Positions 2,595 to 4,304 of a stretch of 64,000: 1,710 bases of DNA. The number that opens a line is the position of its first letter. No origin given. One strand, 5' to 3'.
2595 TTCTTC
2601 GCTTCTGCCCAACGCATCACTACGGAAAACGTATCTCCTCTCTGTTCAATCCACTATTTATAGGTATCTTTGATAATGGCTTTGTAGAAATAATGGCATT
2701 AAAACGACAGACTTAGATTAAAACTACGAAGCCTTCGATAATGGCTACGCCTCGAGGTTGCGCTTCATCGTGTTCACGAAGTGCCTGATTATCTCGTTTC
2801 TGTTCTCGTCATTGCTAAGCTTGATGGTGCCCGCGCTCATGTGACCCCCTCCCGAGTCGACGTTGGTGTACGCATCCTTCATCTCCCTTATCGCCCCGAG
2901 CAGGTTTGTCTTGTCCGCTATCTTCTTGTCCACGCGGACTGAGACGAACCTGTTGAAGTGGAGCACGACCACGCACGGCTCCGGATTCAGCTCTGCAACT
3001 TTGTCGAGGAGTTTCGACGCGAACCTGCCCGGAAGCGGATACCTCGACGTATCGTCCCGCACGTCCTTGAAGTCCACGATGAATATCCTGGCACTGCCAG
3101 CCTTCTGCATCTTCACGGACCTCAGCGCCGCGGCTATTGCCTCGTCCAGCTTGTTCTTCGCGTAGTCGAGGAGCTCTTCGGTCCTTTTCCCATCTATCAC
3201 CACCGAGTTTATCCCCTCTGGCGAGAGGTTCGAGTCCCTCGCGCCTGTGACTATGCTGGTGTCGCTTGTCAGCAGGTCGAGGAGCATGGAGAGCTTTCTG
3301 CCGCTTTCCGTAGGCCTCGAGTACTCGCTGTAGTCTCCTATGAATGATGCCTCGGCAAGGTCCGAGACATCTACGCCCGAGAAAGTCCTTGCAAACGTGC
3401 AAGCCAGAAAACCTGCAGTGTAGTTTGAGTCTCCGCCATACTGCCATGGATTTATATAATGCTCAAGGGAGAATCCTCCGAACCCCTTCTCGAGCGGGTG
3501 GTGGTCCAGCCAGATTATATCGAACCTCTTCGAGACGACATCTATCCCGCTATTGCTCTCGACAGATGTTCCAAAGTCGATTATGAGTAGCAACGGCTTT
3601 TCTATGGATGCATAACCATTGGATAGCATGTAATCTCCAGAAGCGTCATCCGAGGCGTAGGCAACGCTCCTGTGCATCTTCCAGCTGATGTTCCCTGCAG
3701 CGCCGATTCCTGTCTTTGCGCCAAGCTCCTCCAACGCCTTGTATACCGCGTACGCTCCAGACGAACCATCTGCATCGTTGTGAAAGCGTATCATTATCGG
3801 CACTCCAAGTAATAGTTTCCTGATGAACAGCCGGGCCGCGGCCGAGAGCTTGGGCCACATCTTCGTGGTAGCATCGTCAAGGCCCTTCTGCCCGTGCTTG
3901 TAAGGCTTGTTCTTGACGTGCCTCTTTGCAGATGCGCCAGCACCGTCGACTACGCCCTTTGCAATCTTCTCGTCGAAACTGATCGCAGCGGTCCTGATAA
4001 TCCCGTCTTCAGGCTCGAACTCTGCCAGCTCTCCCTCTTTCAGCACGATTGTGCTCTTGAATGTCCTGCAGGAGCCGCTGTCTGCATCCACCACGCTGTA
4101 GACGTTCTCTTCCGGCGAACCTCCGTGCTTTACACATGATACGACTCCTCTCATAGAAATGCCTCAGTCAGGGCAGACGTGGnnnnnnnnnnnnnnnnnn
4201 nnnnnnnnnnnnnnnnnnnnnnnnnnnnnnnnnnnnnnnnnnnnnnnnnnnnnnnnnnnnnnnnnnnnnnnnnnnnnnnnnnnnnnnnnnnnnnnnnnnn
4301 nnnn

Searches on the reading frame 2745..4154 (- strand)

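Call 22: search_protein_families(library=pfam, proteins=[window:2745-4154:-], max_evalue=0.001)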
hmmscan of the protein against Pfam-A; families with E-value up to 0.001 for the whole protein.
window:2745-4154:- (469 aa): 1 family
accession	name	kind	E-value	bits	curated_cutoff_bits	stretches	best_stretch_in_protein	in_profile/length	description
PF01368.27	DHH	-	3e-05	24.7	28.1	1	120-239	2-89/125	DHH family, N-terminal domain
